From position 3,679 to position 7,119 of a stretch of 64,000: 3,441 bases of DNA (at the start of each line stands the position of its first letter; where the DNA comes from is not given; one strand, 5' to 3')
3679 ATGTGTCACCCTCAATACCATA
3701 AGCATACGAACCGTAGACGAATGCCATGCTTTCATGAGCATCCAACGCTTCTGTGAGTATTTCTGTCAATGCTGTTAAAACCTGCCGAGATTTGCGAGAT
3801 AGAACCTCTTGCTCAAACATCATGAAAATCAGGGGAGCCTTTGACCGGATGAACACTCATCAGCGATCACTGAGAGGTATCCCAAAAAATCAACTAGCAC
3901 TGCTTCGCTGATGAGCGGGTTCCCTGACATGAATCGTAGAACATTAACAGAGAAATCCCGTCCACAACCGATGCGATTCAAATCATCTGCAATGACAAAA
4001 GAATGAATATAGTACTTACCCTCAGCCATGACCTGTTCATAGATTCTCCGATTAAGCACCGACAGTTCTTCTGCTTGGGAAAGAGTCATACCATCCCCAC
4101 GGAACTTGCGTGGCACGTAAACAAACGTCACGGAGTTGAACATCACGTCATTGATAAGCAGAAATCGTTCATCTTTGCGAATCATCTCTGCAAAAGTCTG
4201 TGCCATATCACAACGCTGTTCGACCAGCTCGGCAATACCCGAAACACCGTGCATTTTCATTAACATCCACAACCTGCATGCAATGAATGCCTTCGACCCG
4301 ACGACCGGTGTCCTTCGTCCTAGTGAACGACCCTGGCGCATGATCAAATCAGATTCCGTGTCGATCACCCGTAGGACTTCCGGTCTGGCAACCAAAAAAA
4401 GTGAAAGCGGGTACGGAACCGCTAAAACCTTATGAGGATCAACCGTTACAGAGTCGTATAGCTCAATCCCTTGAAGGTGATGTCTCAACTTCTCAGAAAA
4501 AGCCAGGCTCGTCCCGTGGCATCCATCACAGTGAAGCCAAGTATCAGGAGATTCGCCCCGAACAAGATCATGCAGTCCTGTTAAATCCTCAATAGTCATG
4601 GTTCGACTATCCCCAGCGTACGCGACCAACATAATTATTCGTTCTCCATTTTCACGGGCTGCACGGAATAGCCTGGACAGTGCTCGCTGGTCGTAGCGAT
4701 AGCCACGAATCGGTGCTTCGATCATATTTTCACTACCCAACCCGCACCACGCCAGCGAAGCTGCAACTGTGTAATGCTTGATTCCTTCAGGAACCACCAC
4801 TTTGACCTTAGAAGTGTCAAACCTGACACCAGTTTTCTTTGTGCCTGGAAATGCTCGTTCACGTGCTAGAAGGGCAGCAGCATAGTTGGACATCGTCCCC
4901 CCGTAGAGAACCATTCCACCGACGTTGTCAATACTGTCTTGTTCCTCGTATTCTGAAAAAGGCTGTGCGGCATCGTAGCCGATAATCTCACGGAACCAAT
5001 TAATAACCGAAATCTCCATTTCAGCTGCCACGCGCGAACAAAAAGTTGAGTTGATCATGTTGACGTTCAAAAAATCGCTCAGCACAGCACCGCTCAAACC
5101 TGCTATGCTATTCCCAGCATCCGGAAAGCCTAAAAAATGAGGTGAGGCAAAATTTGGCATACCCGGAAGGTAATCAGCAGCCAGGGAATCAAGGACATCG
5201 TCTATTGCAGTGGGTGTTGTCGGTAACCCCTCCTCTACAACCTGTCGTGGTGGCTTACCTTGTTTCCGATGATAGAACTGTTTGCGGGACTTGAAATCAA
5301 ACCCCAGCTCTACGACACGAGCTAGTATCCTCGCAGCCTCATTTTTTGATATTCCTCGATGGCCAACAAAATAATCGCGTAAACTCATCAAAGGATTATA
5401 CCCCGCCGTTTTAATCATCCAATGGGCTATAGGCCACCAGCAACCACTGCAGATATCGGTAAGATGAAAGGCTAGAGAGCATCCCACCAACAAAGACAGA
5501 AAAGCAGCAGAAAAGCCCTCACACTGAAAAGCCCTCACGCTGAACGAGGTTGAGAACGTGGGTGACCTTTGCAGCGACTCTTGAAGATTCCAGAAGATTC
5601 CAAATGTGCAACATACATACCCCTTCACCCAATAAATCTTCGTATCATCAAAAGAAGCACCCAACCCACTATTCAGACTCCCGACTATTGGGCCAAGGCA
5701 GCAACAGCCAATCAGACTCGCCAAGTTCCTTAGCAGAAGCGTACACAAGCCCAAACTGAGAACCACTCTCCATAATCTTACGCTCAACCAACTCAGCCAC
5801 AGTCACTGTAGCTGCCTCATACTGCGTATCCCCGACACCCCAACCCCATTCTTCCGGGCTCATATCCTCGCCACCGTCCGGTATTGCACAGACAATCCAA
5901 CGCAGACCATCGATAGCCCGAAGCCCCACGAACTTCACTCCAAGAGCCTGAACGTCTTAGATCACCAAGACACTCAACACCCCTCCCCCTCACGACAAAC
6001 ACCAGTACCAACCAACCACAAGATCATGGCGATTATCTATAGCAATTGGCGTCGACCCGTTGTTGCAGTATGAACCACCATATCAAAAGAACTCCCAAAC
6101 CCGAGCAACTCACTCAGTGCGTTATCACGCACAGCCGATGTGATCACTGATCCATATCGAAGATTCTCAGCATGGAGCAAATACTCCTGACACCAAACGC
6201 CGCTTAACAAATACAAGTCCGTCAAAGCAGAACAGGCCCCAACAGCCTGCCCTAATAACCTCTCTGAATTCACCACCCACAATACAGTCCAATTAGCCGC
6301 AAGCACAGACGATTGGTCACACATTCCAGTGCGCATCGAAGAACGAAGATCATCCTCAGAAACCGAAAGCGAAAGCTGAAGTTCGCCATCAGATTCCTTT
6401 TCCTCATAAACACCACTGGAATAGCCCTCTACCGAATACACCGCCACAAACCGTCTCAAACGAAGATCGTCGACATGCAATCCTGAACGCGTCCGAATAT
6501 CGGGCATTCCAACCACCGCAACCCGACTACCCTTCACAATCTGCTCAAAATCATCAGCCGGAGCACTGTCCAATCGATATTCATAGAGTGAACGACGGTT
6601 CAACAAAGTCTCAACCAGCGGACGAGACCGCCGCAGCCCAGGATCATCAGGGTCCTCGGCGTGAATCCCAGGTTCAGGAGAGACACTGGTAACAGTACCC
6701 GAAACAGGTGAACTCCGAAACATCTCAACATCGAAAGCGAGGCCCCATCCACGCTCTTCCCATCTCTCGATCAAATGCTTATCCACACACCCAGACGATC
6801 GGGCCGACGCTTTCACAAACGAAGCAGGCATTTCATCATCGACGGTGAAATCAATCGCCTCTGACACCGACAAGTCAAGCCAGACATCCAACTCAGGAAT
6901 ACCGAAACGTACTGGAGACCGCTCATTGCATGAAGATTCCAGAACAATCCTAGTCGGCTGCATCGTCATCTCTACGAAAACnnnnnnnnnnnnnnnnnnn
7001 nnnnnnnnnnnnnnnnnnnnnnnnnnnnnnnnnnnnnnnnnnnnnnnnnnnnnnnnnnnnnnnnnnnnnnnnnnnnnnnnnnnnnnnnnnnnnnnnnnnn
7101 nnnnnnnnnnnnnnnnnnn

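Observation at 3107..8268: YcaO-less pair of SagB-type proteins (one with an RRE-like N-domain) co-oriented with a PLP decarboxylase and a nucleotidyltransferase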

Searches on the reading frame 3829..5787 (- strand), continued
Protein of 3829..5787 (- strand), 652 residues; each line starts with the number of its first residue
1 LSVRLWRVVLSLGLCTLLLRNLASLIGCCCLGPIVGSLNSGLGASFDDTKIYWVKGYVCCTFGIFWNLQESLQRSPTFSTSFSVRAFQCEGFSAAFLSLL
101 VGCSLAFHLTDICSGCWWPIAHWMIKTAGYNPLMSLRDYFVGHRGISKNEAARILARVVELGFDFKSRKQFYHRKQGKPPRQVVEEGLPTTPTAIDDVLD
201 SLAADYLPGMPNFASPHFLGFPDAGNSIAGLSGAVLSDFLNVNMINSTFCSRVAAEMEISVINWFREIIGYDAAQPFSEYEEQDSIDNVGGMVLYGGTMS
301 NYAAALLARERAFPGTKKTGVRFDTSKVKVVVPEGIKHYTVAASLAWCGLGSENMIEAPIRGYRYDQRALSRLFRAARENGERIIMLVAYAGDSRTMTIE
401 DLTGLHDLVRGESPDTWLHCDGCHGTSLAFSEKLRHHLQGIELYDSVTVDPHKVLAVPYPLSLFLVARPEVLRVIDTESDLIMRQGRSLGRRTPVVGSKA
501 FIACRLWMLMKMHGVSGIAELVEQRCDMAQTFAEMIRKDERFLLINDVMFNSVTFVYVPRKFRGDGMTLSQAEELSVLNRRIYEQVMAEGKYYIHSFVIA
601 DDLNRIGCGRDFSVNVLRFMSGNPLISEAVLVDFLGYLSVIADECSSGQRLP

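Call 51: get_annotated_region(hit=H1, flank=7000)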
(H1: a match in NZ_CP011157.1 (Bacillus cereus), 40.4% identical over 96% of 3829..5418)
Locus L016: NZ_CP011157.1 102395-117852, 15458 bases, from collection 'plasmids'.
description: Bacillus cereus strain HN001 plasmid pRML02, complete sequence
organism: Bacillus cereus (NCBI taxid 1396)
taxonomy: Bacteria; Bacillota; Bacilli; Bacillales; Bacillaceae; Bacillus; Bacillus cereus
host: -; source: cell culture,vomit of food poisoning patient; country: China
typing (MOB-suite, as given by PLSDB): mobilizable; replicon rep_cluster_1645; relaxase MOBP
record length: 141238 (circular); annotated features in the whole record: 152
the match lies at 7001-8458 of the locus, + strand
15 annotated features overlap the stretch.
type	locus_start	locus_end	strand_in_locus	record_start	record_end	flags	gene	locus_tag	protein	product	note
CDS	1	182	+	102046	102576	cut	-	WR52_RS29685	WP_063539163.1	hypothetical protein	-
CDS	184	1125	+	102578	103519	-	-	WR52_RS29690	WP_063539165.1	DUF6005 family protein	-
CDS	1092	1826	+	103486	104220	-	-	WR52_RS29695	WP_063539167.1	hypothetical protein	-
CDS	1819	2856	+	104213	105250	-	-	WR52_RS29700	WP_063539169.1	aminotransferase class I/II-fold pyridoxal phosphate-dependent enzyme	GO:0009058 - biosynthetic process [Evidence IEA]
CDS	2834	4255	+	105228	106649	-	-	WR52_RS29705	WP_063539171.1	hypothetical protein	-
CDS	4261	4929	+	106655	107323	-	-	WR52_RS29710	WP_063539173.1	CatA-like O-acetyltransferase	-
CDS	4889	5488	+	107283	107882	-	-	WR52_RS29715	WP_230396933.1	hypothetical protein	-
CDS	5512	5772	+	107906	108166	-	-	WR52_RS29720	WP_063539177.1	acyl carrier protein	GO:0006633 - fatty acid biosynthetic process [Evidence IEA]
CDS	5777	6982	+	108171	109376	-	-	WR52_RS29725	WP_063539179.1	hypothetical protein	-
CDS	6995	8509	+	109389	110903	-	-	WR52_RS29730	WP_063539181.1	pyridoxal-dependent decarboxylase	GO:0019752 - carboxylic acid metabolic process [Evidence IEA]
CDS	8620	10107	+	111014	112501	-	-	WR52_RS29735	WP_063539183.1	class I adenylate-forming enzyme family protein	-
CDS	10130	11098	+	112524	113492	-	-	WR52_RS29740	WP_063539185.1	ABC transporter ATP-binding protein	-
CDS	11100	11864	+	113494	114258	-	-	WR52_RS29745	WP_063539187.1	ABC transporter permease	-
CDS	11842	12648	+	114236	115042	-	-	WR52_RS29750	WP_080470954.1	ABC transporter permease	-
CDS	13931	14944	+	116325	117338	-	-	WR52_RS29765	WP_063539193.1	site-specific integrase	GO:0015074 - DNA integration [Evidence IEA]; GO:0006310 - DNA recombination [Evidence IEA]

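Call 52: get_annotated_region(hit=H3, flank=7000)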
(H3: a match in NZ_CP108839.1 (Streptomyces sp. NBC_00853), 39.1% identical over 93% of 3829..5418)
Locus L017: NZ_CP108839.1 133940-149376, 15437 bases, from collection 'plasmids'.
description: Streptomyces sp. NBC_00853 plasmid unnamed2, complete sequence
organism: Streptomyces sp. NBC_00853 (NCBI taxid 2903681)
taxonomy: Bacteria; Actinomycetota; Actinomycetes; Kitasatosporales; Streptomycetaceae; Streptomyces; Streptomyces sp. NBC 00853
host: -; source: -; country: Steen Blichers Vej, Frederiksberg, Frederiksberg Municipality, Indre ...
typing (MOB-suite, as given by PLSDB): mobilizable; replicon rep_cluster_43; relaxase MOBF
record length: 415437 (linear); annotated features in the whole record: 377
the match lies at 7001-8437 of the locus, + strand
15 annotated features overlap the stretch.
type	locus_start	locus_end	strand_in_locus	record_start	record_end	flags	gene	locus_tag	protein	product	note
CDS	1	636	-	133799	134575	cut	-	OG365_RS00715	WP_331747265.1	HNH endonuclease family protein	-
CDS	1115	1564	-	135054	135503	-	-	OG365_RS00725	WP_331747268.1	hypothetical protein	-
CDS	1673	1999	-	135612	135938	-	-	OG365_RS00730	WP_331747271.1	hypothetical protein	-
CDS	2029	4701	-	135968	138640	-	-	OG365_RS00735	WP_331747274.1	trypsin-like serine protease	GO:0006508 - proteolysis [Evidence IEA]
CDS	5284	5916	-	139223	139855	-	-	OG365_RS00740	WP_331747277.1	hypothetical protein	-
CDS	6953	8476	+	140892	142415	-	-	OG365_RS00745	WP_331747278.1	pyridoxal-dependent decarboxylase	GO:0019752 - carboxylic acid metabolic process [Evidence IEA]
CDS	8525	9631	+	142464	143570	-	-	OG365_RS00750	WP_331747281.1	histidinol-phosphate transaminase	GO:0000105 - histidine biosynthetic process [Evidence IEA]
CDS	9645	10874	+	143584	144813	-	-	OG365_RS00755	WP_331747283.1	MFS transporter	GO:0055085 - transmembrane transport [Evidence IEA]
CDS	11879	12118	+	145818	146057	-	-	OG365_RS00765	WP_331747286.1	helix-turn-helix domain-containing protein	-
CDS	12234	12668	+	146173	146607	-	-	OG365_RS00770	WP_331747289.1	SRPBCC family protein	-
CDS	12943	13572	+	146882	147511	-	-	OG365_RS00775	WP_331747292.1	hypothetical protein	-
CDS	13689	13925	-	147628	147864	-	-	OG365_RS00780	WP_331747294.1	hypothetical protein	-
CDS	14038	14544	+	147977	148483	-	-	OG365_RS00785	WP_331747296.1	hypothetical protein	-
CDS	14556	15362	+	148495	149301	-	-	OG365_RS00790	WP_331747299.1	hypothetical protein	-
CDS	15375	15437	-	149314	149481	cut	-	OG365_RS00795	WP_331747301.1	hypothetical protein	-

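Call 68: get_annotated_region(hit=H2, flank=6000)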
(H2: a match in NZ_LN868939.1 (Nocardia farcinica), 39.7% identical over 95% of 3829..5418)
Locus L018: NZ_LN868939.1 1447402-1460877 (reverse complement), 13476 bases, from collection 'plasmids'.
description: Nocardia farcinica strain NCTC11134 plasmid 2, complete sequence
organism: Nocardia farcinica (NCBI taxid 37329)
taxonomy: Bacteria; Actinomycetota; Actinomycetes; Mycobacteriales; Nocardiaceae; Nocardia; Nocardia farcinica
host: -; source: not known; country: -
typing (MOB-suite, as given by PLSDB): non-mobilizable
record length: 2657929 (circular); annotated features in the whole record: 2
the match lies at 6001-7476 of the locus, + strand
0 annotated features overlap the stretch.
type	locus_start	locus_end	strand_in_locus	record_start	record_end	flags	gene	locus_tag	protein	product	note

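Call 92: search_solved_structures(query=window:3829-5418:-, max_evalue=1e-20)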
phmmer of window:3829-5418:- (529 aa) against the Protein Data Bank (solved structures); distinct sequences matched with E-value up to 1e-20: 8.
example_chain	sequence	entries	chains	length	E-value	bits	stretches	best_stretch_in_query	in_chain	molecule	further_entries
6khn_A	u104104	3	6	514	2.8e-29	105.6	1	65-476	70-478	Tryptophan decarboxylase 1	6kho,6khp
6eew_A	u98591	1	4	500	5.9e-27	97.9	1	58-475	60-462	Aromatic-L-amino-acid decarboxylase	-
6eem_A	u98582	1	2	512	5.6e-25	91.4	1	42-476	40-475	Tyrosine/dopa decarboxylase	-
6eeq_A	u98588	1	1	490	6.9e-24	87.8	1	70-472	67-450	4-hydroxyphenylacetaldehyde synthase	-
2jis_A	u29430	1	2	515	2.1e-23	86.2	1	168-470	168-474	CYSTEINE SULFINIC ACID DECARBOXYLASE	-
6eei_A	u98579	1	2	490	1.1e-22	83.8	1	59-441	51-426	Tyrosine decarboxylase 1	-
6zek_A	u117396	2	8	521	1.3e-22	83.5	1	167-471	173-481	Cysteine sulfinic acid decarboxylase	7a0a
3vp6_A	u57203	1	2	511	2.6e-21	79.3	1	31-467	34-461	Glutamate decarboxylase 1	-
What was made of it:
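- On Group II PLP-dependent decarboxylase (PF00282): PDB relatives are TDC/AADC/CSAD/GAD (call 92).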

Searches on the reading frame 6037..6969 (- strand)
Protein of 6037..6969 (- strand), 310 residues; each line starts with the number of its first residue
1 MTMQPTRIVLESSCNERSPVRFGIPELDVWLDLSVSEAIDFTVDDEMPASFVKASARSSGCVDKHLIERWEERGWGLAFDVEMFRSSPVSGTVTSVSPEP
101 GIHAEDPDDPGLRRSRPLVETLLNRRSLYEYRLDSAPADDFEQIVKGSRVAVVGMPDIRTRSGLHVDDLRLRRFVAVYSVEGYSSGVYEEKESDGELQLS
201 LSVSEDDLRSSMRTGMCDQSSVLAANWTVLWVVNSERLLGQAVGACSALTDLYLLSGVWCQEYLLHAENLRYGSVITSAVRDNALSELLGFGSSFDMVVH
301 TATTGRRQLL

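Call 3: search_protein_families(library=pfam, proteins=[window:6037-6969:-], max_evalue=0.1)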
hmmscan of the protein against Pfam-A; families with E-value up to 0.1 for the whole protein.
window:6037-6969:- (310 aa): 1 family
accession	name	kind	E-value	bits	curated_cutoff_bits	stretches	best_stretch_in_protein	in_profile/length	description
PF00881.29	Nitroreductase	-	0.015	15.9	23.5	0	256-292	119-155/167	Nitroreductase family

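Call 4: search_protein_families(library=ncbifam, proteins=[window:6037-6969:-], max_evalue=0.1)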
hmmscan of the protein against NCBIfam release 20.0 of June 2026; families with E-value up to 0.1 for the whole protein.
window:6037-6969:- (310 aa): 3 families
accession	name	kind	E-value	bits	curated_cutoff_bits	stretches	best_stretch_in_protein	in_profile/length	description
TIGR04511.1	SagB_rel_DH_2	exception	1.4e-05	24.4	240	1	173-307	236-369/380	putative peptide maturation dehydrogenase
TIGR03605.1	antibiot_sagB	domain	2.6e-05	23.8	78.4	1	174-305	44-172/173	SagB family peptide dehydrogenase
NF008033.1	PRK10765.1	equivalog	0.047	13.1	223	0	203-287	51-141/240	oxygen-insensitive NADPH nitroreductase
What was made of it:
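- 6037..6969 (-): Gene B: degenerate SagB/nitroreductase-fold partner, 310 aa, starting 12 nt after the stop of A. TIGR03605 E 2.6e-5, covering only model positions 44-172 (call 4).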

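Call 7: search_protein_families(library=padloc, proteins=[window:6037-6969:-], max_evalue=0.1)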
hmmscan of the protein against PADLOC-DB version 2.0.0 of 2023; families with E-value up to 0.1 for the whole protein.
window:6037-6969:- (310 aa): 0 families

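Call 87: predict_structure(alignment_id=A8)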
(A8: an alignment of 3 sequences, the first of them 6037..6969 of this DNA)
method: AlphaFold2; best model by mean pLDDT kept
length: 310 residues; sequences in the alignment: 3
mean_pLDDT: 52.2   pTM: 0.56
mean pLDDT of the five models: 52.2, 51.1, 45.6, 35.8, 28.6
residues with pLDDT >= 90: 5; 70-90: 75; 50-70: 75; < 50: 155
segments of 3 or more residues with pLDDT < 50: 1-127, 153-164, 214-221, 242-245
pLDDT, mean of each block of 10 residues (from residue 1): 31 25 25 25 26 26 35 32 29 29 37 38 47 83 76 44 51 85 87 79 65 50 73 67 52 67 71 67 56 62 74
secondary structure, 60 per line:
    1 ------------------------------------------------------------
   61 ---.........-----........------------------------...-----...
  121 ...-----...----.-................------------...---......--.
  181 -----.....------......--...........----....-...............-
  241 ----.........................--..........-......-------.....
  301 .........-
elements in order: H64-72 H78-85 H118-123 E129-131 H138-153 E172-177 E186-190 E197-202 H205-215 H220-223 E225-234 H235-239 H245-269 E272-278 H283-288 E296-309

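Call 89: fold_search(model_id=the predicted structure, library=pdb)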
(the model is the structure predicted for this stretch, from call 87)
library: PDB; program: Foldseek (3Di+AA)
matches with E <= 10: 334; with E <= 0.001: 57
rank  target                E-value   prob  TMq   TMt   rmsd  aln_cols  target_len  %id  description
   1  6grh_C                5.9e-09  1.00  0.47  0.54  14.9       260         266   13  E. coli Microcin synthetase McbBCD complex with truncated pro-MccB17 bound (released 2019-01-30)
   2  6gos_C                1.4e-08  1.00  0.47  0.55  14.9       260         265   12  E. coli Microcin synthetase McbBCD complex with pro-MccB17 bound (released 2019-01-30)
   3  3eo7                  1.6e-08  1.00  0.46  0.30   4.3       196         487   20  Crystal structure of a putative nitroreductase (ava_2154) from anabaena variabilis atcc 29413 at 1.80 A resolution (released 2008-10-28)
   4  7ly7_B                1.7e-08  1.00  0.42  0.40  12.7       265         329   15  Crystal structure of the elongation module of the bacillamide NRPS, BmdB, in complex with the oxidase BmdC (released 2022-02-02)
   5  7ly4_A                4.2e-08  1.00  0.43  0.41  12.5       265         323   14  Cryo-EM structure of the elongation module of the bacillamide NRPS, BmdB, in complex with the oxidase, BmdC (released 2022-02-02)
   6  7ly5_B                5.5e-07  1.00  0.40  0.62   5.1       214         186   18  Proteolyzed crystal structure of the bacillamide NRPS, BmdB, in complex with the oxidase BmdC (released 2022-02-02)
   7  8pz5_A                7.9e-07  1.00  0.43  0.31  11.4       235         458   15  Structure of ThcOx, solved at wavelength 3.099 A (released 2023-10-25)
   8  3hj9_A                9.4e-07  1.00  0.43  0.59  17.6       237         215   18  Crystal structure of a putative nitroreductase (reut_a1228) from ralstonia eutropha jmp134 at 2.00 A resolution (released 2009-06-16)
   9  3hj9_B                1.1e-06  1.00  0.42  0.59  15.3       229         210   19  Crystal structure of a putative nitroreductase (reut_a1228) from ralstonia eutropha jmp134 at 2.00 A resolution (released 2009-06-16)
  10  5lq4_B                1.7e-06  1.00  0.47  0.33  10.9       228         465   16  The Structure of ThcOx, the First Oxidase Protein from the Cyanobactin Pathways (released 2016-11-09)
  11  5lq4_A                2.3e-06  1.00  0.47  0.33  10.9       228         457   16  The Structure of ThcOx, the First Oxidase Protein from the Cyanobactin Pathways (released 2016-11-09)
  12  3hoi                  5.0e-06  1.00  0.43  0.65   6.1       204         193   18  Crystal structure of FMN-dependent nitroreductase BF3017 from Bacteroides fragilis NCTC 9343 (YP_212631.1) from Bacteroi (released 2009-06-23)
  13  8cqs_A                9.6e-06  1.00  0.43  0.66   6.3       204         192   16  Flavin mononucleotide-dependent nitroreductase B.thetaiotaomicron (BT_0217) (released 2024-03-27)
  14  5hdj_B                2.4e-05  1.00  0.38  0.47   4.9       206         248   13  Structure of B. megaterium NfrA1 (released 2016-04-06)
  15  8cqs_B                2.7e-05  1.00  0.42  0.63   6.2       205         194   16  Flavin mononucleotide-dependent nitroreductase B.thetaiotaomicron (BT_0217) (released 2024-03-27)
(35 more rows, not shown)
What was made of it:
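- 6037..6969 (-): A low-confidence model hits McbC/3eo7/BmdC (calls 87, 89).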

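Call 90: search_solved_structures(query=A6, max_evalue=1, show_alignments=1)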
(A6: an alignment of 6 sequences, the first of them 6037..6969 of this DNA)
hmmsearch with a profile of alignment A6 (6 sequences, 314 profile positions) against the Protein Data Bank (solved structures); distinct sequences matched with E-value up to 1: 2.
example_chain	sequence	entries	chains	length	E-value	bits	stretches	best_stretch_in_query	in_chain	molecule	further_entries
3ek3_A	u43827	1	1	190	0.067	15.5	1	118-159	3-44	Nitroreductase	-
4dn2_A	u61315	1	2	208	0.88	11.8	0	260-302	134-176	Nitroreductase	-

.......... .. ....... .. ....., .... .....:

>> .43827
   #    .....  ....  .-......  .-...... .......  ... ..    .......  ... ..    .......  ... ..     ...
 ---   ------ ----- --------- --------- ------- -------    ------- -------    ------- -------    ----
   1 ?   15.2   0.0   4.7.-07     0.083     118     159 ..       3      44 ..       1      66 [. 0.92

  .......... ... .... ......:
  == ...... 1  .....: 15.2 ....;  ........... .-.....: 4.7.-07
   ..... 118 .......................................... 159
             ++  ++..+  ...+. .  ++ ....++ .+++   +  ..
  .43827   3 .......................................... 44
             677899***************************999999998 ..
